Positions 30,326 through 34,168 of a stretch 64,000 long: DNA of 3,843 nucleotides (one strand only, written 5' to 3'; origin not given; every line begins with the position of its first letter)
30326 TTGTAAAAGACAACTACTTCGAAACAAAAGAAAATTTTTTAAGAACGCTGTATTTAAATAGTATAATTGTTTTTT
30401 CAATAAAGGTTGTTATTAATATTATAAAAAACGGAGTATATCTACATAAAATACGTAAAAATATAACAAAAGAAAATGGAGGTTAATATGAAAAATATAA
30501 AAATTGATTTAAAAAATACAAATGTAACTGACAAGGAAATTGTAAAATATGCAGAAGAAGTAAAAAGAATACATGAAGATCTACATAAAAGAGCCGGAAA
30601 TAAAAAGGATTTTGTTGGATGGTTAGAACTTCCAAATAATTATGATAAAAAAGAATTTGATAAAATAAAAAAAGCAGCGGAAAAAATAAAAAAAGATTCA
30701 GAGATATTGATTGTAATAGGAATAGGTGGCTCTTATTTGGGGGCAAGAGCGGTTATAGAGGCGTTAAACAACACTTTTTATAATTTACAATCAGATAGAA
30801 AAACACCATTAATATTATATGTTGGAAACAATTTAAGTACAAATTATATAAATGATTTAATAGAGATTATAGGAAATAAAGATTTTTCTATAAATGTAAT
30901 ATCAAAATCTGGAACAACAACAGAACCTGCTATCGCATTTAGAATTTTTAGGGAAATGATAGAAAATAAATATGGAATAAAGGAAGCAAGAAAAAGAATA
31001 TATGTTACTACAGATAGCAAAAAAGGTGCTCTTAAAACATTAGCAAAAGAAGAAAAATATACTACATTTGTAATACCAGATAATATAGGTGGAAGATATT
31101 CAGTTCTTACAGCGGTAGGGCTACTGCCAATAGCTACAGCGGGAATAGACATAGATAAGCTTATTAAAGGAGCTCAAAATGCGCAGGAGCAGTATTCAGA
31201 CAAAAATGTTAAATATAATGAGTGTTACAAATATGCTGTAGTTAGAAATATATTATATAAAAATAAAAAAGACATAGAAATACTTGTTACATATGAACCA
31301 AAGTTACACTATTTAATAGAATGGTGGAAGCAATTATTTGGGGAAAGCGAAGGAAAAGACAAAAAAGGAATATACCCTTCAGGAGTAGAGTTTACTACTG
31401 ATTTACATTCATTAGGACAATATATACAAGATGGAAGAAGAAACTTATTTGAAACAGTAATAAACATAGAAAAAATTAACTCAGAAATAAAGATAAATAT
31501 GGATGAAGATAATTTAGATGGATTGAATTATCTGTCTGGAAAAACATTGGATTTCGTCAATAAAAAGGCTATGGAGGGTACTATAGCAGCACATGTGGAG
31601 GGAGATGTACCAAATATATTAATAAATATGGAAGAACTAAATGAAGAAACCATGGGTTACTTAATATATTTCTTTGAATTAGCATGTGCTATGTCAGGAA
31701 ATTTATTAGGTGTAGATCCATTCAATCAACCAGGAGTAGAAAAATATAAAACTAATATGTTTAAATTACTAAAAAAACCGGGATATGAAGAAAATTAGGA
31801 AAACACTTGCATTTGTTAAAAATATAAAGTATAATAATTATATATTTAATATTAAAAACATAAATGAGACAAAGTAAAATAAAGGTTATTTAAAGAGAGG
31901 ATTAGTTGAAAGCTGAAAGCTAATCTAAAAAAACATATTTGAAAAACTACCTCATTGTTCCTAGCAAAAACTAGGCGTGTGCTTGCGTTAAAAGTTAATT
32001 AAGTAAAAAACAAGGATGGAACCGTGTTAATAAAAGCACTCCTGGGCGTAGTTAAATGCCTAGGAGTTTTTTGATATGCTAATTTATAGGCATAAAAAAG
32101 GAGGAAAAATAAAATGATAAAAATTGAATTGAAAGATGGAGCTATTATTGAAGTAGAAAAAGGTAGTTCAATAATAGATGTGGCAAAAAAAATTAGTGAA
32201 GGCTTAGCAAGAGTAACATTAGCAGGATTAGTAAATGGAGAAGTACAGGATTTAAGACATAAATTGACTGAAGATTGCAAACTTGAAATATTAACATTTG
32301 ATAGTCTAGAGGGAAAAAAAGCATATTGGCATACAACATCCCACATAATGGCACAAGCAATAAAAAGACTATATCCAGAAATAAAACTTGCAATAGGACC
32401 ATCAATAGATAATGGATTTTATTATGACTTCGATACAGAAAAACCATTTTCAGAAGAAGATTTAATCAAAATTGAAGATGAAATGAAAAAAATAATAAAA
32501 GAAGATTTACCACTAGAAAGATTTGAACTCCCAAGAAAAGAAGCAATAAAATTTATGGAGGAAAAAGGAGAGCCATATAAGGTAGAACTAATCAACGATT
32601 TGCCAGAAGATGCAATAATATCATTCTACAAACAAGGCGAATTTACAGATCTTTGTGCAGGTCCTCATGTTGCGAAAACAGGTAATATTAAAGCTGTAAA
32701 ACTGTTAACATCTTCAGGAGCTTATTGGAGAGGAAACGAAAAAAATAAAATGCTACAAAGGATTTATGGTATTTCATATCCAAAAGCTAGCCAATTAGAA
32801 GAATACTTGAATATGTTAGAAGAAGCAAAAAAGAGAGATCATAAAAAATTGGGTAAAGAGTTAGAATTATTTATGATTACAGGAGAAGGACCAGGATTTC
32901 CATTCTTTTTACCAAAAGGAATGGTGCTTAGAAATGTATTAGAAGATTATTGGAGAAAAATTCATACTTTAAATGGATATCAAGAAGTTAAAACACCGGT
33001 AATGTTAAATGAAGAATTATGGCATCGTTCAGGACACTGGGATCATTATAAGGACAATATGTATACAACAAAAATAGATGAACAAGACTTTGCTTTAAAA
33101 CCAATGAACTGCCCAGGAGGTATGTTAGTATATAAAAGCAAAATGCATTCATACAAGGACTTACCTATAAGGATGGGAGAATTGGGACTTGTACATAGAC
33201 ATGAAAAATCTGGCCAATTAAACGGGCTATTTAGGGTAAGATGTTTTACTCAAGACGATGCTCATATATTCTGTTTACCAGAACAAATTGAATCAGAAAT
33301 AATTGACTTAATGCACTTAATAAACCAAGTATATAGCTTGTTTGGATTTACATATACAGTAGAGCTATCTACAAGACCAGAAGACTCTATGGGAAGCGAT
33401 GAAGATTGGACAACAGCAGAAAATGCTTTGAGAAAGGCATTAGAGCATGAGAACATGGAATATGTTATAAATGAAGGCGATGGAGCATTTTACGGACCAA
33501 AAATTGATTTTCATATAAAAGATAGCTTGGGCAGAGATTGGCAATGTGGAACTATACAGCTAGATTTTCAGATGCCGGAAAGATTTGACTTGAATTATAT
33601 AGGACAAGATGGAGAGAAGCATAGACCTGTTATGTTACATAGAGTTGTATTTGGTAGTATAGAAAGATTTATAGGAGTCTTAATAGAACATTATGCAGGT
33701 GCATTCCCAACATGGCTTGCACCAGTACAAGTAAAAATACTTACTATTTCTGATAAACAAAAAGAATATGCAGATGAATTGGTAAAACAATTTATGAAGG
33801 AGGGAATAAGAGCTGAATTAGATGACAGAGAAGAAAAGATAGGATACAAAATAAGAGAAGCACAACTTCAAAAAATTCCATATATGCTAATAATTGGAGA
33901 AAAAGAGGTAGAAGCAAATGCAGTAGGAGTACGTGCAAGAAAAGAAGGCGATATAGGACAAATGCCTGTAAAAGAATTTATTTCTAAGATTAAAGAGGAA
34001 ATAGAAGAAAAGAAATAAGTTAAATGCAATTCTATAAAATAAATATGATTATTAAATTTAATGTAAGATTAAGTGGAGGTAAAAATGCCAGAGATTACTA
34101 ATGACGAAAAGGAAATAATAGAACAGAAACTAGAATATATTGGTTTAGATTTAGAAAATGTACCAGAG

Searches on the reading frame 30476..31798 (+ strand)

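Call 54: search_protein_families(library=pfam, proteins=[window:30476-31798:+], max_evalue=0.00001)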
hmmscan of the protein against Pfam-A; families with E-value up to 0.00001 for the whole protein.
window:30476-31798:+ (440 aa): 1 family
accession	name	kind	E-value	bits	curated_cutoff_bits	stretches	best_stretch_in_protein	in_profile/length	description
PF00342.24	PGI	-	6e-24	84.9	22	1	76-426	97-460/486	Phosphoglucose isomerase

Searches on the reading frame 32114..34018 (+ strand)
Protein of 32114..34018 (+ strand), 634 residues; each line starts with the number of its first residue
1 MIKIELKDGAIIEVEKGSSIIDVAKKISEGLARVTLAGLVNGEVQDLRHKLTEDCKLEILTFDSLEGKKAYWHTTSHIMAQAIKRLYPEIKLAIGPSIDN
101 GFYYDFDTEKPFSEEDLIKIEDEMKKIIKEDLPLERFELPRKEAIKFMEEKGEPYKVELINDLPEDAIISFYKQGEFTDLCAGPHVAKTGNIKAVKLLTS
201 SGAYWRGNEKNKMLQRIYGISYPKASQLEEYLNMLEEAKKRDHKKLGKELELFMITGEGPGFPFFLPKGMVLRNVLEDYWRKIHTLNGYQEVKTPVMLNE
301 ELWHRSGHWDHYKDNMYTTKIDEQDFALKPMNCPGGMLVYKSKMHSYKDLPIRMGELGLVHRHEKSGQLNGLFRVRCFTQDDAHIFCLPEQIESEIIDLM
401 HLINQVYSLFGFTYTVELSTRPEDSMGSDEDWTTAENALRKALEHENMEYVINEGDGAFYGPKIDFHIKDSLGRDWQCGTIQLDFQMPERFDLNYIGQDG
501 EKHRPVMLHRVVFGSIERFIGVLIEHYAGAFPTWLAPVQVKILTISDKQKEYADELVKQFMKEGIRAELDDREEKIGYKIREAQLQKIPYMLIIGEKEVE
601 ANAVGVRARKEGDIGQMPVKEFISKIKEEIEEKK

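Call 54: search_protein_families(library=pfam, proteins=[window:32114-34018:+], max_evalue=0.00001)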
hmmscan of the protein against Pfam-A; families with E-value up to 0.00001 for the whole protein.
window:32114-34018:+ (634 aa): 4 families
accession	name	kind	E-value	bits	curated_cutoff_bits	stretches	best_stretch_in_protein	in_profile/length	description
PF00587.30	tRNA-synt_2b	-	6.1e-48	163.7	29.3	1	317-527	1-179/179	tRNA synthetase class II core domain (G, H, P, S and T)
PF03129.25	HGTP_anticodon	-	1.5e-25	89.6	21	1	539-629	1-94/94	Anticodon binding domain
PF07973.19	tRNA_SAD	-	2.4e-16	59.9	24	1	169-218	1-44/44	Threonyl and Alanyl tRNA synthetase second additional domain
PF02824.27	TGS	-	8.4e-15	55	22.2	1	2-61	1-60/60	TGS domain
